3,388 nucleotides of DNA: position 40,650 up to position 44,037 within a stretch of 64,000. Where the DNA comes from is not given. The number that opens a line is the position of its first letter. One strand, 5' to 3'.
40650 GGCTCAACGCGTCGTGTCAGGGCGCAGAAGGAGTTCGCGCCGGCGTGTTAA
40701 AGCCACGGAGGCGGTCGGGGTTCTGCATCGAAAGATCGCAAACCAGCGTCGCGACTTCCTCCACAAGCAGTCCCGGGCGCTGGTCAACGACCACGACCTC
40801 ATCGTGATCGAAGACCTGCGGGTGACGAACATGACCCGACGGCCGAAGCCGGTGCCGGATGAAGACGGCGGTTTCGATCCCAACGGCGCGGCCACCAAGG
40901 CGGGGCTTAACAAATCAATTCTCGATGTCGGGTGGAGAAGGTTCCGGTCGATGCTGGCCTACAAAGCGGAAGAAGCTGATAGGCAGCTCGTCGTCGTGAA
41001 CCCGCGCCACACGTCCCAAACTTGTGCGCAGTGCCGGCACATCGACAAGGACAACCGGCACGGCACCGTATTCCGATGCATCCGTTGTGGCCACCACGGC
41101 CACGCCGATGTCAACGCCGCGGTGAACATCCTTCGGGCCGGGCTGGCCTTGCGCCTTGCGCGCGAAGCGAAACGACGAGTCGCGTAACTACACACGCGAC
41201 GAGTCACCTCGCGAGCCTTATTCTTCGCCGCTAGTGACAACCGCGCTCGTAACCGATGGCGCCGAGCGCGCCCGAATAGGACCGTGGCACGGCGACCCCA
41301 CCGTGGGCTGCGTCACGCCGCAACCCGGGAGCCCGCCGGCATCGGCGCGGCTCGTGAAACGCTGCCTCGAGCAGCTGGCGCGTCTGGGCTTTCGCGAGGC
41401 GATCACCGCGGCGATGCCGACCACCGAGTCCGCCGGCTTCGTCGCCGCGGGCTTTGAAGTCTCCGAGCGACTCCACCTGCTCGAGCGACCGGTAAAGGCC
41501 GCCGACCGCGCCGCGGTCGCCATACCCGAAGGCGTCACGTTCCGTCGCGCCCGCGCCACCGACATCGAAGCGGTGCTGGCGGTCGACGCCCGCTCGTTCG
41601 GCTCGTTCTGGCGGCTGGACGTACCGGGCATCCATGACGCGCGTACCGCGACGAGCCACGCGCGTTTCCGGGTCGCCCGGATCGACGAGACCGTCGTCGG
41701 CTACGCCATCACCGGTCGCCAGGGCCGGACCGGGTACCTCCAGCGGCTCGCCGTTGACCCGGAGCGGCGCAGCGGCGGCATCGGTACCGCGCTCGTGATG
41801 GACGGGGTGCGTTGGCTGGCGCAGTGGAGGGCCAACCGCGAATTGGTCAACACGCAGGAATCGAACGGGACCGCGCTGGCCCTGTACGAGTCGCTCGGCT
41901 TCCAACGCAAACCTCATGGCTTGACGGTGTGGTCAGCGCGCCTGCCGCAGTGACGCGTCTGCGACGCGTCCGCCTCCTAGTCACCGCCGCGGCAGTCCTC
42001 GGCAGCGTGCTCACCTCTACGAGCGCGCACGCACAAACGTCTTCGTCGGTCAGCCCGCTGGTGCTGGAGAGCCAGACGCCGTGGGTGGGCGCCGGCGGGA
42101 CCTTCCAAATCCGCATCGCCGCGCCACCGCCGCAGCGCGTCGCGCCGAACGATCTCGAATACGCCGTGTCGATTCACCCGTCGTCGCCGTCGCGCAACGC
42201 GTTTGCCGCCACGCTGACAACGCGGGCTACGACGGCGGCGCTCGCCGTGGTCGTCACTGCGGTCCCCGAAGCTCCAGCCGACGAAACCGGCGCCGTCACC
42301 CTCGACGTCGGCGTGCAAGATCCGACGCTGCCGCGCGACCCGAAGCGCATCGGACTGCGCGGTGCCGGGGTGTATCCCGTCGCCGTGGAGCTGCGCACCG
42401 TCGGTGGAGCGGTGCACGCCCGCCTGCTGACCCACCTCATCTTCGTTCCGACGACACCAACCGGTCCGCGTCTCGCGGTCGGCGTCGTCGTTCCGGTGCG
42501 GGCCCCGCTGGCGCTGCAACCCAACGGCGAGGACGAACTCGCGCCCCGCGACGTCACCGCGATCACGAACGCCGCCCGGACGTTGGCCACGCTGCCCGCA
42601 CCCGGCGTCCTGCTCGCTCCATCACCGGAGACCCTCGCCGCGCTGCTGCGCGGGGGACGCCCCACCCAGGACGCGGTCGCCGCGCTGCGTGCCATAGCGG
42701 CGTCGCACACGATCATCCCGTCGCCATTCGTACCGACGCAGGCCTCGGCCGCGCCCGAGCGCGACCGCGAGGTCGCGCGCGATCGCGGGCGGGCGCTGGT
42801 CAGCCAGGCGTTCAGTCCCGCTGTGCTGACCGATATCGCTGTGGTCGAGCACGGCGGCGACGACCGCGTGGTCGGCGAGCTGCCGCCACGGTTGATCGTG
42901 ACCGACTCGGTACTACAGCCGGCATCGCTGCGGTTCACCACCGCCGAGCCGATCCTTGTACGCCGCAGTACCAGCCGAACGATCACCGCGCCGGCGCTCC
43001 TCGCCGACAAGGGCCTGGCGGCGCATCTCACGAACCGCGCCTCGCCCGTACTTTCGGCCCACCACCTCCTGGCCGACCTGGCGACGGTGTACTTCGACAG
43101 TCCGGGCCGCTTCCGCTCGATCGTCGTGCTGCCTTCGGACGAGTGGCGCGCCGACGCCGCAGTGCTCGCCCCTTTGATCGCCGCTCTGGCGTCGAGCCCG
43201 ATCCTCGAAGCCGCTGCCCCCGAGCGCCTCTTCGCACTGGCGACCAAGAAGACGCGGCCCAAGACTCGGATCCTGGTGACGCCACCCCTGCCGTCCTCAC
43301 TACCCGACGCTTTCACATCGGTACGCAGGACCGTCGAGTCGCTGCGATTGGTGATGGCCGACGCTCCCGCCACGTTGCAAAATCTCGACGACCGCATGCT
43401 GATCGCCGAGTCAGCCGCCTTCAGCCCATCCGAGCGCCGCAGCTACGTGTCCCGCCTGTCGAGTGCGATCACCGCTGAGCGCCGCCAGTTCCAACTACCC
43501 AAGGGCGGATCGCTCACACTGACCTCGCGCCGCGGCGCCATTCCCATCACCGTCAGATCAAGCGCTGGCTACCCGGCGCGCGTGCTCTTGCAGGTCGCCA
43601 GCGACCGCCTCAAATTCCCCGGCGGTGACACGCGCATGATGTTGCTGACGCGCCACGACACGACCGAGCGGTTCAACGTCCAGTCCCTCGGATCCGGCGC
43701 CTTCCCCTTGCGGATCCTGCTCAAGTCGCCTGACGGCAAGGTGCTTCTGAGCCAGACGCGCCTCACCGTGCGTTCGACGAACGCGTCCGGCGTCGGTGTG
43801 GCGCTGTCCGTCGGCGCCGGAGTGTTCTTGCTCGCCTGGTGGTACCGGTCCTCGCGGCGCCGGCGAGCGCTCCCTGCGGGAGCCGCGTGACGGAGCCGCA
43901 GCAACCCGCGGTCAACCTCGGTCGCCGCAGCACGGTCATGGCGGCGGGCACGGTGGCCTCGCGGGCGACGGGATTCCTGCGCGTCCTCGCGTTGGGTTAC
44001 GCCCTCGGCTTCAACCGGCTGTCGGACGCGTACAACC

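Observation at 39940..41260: Solo, apparently intact TnpB element 54 bp from the cca start, inside the conserved ori-proximal synteny block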

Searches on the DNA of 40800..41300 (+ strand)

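Call 37: search_rna_families(source=window, start=40800, end=41300, threshold=evalue, max_evalue=10)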
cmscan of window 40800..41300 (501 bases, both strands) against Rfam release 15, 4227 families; matches with E-value up to 10: 1.
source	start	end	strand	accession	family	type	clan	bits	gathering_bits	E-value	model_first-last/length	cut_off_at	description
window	41023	41088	-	RF02484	GlsR21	Gene; snRNA; snoRNA; HACA-box;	-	15.2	100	3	1-112/112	no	Small nucleolar RNA GlsR21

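Call 46: build_rna_model(alignment_id=A5)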
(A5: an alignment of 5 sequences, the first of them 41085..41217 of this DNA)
Model R1 built from alignment A5 (5 sequences, 134 columns); structure: RNAalifold consensus.
model positions 132; base pairs 33; branch points 4; effective number of sequences 1.26; information 0.589 bits per position. Calibrated on 0.2 Mb of random sequence (short: E-values are rough).
structure used (alignment columns):
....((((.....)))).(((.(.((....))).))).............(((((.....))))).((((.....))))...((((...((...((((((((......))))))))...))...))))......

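Call 48: search_with_rna_model(model_id=R1, sources=[window, L001, L002, L003, L004, L005, L006, L007, L008, L020, L033, L057, L080, L081, L082, L083, L084, L085, L090, L106, L112, L113, L114, L115, L117, L153, L160, L161, L162, L009, L010, L011, L013, L015, L019, L021, L022, L023, L024, L026, L029, L041, L044, L052, L086, L087, L088, L092, L093, L158], max_evalue=1, make_alignment=true)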
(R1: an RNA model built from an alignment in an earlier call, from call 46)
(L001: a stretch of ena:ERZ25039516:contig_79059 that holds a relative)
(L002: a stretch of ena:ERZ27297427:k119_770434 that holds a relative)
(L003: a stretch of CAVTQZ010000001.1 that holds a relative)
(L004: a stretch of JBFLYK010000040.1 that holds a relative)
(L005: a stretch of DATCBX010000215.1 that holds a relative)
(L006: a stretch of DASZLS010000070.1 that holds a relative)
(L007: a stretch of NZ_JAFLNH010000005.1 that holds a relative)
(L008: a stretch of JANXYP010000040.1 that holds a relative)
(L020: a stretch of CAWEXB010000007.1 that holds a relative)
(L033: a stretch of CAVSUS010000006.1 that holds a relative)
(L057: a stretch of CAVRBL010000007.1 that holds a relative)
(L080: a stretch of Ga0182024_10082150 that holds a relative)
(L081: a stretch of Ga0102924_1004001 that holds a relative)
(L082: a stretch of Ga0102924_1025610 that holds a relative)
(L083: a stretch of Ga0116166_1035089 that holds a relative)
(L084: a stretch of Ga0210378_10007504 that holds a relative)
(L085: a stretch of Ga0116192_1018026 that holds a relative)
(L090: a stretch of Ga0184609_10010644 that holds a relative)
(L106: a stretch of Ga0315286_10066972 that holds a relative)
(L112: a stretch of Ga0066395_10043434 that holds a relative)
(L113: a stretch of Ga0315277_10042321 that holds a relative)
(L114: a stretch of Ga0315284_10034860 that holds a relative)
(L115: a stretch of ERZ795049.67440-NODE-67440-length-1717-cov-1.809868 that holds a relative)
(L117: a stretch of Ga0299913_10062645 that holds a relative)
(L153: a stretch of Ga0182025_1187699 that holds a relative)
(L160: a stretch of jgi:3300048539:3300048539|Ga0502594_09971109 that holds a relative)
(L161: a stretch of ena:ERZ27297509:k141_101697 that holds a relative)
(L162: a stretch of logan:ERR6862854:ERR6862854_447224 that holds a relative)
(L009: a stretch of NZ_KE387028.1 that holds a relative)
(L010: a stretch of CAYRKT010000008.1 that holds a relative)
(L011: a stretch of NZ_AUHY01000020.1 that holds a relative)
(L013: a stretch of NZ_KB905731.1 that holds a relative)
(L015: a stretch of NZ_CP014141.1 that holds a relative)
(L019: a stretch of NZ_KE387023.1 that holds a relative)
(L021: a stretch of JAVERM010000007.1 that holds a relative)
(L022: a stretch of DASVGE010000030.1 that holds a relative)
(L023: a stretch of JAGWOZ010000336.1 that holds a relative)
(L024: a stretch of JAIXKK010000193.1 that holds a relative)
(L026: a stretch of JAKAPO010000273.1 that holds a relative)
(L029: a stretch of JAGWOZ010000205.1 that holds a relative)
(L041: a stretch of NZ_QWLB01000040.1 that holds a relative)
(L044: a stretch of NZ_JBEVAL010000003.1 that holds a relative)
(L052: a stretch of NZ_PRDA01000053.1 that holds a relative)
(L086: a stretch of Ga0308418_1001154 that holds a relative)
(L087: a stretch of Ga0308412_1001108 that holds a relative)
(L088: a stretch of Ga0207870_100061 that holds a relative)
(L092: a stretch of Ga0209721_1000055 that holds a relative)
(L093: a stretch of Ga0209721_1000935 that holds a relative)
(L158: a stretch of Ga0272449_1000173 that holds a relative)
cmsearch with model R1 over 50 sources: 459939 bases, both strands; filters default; matches with E-value up to 1: 36.
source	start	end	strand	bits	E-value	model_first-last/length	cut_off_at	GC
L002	11086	11217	+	145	1.5e-33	1-132/132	no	0.7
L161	6062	6192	+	143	4.6e-33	1-132/132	no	0.69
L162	3039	3169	+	143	4.6e-33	1-132/132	no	0.69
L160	1762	1893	+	141.6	9.8e-33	1-132/132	no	0.69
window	41085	41217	+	139.5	3.2e-32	1-132/132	no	0.67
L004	6074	6200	+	98.7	3.7e-22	1-132/132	no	0.67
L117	2087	2219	+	96.6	1.2e-21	1-132/132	no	0.7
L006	6086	6193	+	57.3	5.8e-12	1-132/132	no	0.64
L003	6077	6170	+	56.4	9.8e-12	1-132/132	no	0.64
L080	2003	2091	+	51.7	1.4e-10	1-132/132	no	0.69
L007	6098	6224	+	34.4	2.7e-06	1-132/132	no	0.6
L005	6086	6190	+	33.5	4.3e-06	1-132/132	no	0.66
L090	1330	1467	+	31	1.8e-05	1-132/132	no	0.72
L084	4084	4221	+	31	1.8e-05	1-132/132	no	0.72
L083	2109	2236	+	22.3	0.0025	1-132/132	no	0.57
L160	1839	2022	-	21.6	0.0037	1-132/132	no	0.65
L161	6139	6261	-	20.3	0.008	1-132/132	no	0.72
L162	3116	3238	-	20.3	0.008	1-132/132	no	0.72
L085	2676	2751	+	20.1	0.0087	1-132/132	no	0.55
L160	3017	3194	-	19.3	0.014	1-132/132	no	0.67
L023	723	849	-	18.4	0.024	1-132/132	no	0.69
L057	6001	6148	+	18.2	0.026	1-132/132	no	0.66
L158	8609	8631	-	17.2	0.045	43-65/132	no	0.83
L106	3208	3318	+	13.6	0.35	1-132/132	no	0.65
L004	7934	8044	-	13.6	0.35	1-132/132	no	0.75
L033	6939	6997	+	13.1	0.47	67-127/132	no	0.76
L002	492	608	-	12.9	0.51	1-132/132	no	0.69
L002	11163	11299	-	12.6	0.63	1-132/132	no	0.64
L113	3450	3545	+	12.5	0.64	1-132/132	no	0.62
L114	5528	5623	+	12.5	0.64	1-132/132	no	0.62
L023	658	772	+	12.4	0.69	1-132/132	no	0.67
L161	1800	1924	-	12.4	0.7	1-132/132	no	0.66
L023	1037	1133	-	11.9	0.89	1-132/132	no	0.67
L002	11950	12059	-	11.8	0.98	1-132/132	no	0.71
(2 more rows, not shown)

Alignment A6: 36 matches aligned to the model, 318 columns, each read 5' to 3' on its own strand. Consensus structure (alignment columns), stored with it:
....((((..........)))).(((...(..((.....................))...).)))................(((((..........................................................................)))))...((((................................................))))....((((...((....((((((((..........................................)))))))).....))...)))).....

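Call 50: search_with_rna_model(model_id=R1, sources=[window, L002, L003, L004, L005, L006, L007, L080, L084, L117, L160, L161, L083], max_evalue=0.0001, make_alignment=true)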
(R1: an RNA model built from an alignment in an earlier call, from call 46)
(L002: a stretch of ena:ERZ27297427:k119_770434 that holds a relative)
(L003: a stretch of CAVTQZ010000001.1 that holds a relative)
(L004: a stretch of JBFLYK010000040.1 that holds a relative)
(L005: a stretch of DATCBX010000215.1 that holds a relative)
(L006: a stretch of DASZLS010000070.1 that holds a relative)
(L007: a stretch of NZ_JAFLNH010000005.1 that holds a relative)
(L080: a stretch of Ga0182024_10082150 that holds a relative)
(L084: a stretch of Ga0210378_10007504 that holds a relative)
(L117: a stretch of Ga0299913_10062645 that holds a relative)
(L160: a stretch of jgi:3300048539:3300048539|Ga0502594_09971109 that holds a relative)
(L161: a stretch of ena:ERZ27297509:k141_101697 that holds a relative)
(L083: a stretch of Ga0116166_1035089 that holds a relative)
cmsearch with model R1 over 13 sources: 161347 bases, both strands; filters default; matches with E-value up to 0.0001: 12.
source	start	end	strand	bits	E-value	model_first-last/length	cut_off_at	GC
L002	11086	11217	+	145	5.1e-34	1-132/132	no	0.7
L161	6062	6192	+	143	1.6e-33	1-132/132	no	0.69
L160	1762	1893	+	141.6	3.4e-33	1-132/132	no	0.69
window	41085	41217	+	139.5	1.1e-32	1-132/132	no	0.67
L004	6074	6200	+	98.7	1.3e-22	1-132/132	no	0.67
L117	2087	2219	+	96.6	4.3e-22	1-132/132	no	0.7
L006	6086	6193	+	57.3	2e-12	1-132/132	no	0.64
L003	6077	6170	+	56.4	3.4e-12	1-132/132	no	0.64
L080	2003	2091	+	51.7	4.9e-11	1-132/132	no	0.69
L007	6098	6224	+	34.4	9.4e-07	1-132/132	no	0.6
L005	6086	6190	+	33.5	1.5e-06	1-132/132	no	0.66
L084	4084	4221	+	31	6.4e-06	1-132/132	no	0.72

Alignment A7: 12 matches aligned to the model, 158 columns, each read 5' to 3' on its own strand. Consensus structure (alignment columns), stored with it:
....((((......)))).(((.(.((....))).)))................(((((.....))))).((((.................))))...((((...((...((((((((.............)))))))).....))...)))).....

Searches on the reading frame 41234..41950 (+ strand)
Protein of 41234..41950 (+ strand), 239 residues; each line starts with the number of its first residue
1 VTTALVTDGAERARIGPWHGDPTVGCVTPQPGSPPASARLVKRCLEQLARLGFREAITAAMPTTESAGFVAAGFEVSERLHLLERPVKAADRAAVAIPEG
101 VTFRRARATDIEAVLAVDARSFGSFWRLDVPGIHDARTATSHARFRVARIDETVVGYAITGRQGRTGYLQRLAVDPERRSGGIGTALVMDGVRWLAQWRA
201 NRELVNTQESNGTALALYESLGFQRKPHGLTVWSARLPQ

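Call 4: search_protein_families(library=pfam, proteins=[window:41234-41950:+], max_evalue=0.01)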
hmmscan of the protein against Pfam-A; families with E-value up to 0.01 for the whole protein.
window:41234-41950:+ (239 aa): 6 families
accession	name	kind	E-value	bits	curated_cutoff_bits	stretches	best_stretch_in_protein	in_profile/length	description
PF00583.31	Acetyltransf_1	-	5.7e-16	59.3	20.7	1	134-223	24-116/116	Acetyltransferase (GNAT) family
PF13508.13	Acetyltransf_7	-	5.6e-13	49.5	27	1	142-224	2-83/84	Acetyltransferase (GNAT) domain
PF13673.13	Acetyltransf_10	-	3.1e-09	37.3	23.6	1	139-225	27-109/128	Acetyltransferase (GNAT) domain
PF08445.16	FR47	-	9.5e-07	29.2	22.1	1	166-226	21-80/86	FR47-like protein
PF13480.13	Acetyltransf_6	-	0.0001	22.9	22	1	135-197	64-126/143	Acetyltransferase (GNAT) domain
PF24553.2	Rv0428c_C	-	0.0025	18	27.2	1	121-226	113-218/224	Probable histone acetyltransferase Rv0428c C-terminal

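Call 8: search_protein_families(library=ncbifam, proteins=[window:41234-41950:+], max_evalue=0.001)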
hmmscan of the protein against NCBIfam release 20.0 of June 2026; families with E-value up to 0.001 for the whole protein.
window:41234-41950:+ (239 aa): 9 families
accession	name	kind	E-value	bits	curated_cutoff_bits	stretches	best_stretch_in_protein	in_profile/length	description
TIGR01575.1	rimI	equivalog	1.7e-13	50.9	86.4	1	110-225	1-114/132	ribosomal protein S18-alanine N-acetyltransferase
NF002959.0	PRK03624.1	equivalog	2.7e-13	49.8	124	1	101-227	7-133/147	GNAT family acetyltransferase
TIGR03448.1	mycothiol_MshD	equivalog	7.8e-10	38.5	163.1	1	63-225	111-287/294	mycothiol synthase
NF049894.1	CG3035_N_ac_Glu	equivalog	7.8e-06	25.3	280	1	170-226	236-292/300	N-acetylglutamate synthase, CG3035 family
NF007025.1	PRK09491.1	equivalog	8.1e-06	25.8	173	1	140-224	37-120/145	ribosomal protein S18-alanine N-acetyltransferase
NF040501.1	resist_ArsN2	equivalog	1.6e-05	24.5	125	1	140-192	21-74/133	arsenic resistance N-acetyltransferase ArsN2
NF008212.0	PRK10975.1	equivalog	2.7e-05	24.1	219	1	171-223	168-220/232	dTDP-4-amino-4,6-dideoxy-D-galactose acyltransferase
NF007807.0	PRK10514.1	equivalog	5.2e-05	23.2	134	1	167-226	71-125/147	acetyltransferase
TIGR03103.1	trio_acet_GNAT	equivalog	9.5e-05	21.1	569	1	168-226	157-215/547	N-acetylglutaminylglutamine synthetase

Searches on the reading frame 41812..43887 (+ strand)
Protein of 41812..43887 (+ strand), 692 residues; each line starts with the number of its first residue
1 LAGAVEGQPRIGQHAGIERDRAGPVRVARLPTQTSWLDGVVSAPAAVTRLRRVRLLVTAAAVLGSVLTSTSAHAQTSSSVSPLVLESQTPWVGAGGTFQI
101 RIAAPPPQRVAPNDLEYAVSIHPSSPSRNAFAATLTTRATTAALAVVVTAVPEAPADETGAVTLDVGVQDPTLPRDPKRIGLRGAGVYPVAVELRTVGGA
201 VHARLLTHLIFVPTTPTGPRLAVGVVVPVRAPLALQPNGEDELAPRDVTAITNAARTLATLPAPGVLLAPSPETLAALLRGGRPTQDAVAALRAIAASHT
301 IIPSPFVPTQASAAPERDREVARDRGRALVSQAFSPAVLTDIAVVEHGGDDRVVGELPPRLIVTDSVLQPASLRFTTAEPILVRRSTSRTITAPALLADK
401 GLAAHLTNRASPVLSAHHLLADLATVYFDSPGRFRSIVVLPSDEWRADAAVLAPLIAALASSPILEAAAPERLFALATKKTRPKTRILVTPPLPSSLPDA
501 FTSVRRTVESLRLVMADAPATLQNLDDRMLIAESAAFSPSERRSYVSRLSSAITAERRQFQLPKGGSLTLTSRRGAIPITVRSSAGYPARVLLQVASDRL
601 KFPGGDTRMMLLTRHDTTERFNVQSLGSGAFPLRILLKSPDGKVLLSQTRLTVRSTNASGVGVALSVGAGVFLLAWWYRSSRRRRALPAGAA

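Call 4: search_protein_families(library=pfam, proteins=[window:41812-43887:+], max_evalue=0.01)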
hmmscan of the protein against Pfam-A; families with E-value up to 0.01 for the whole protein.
window:41812-43887:+ (692 aa): 2 families
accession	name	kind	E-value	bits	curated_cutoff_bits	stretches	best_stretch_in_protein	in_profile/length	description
PF19516.4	DUF6049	-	3e-14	53.1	30.1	2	400-686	388-703/708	Family of unknown function (DUF6049)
PF13376.11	OmdA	-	0.0042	17.5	25.6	0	536-559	24-47/60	Bacteriocin-protection, YdeI or OmpD-Associated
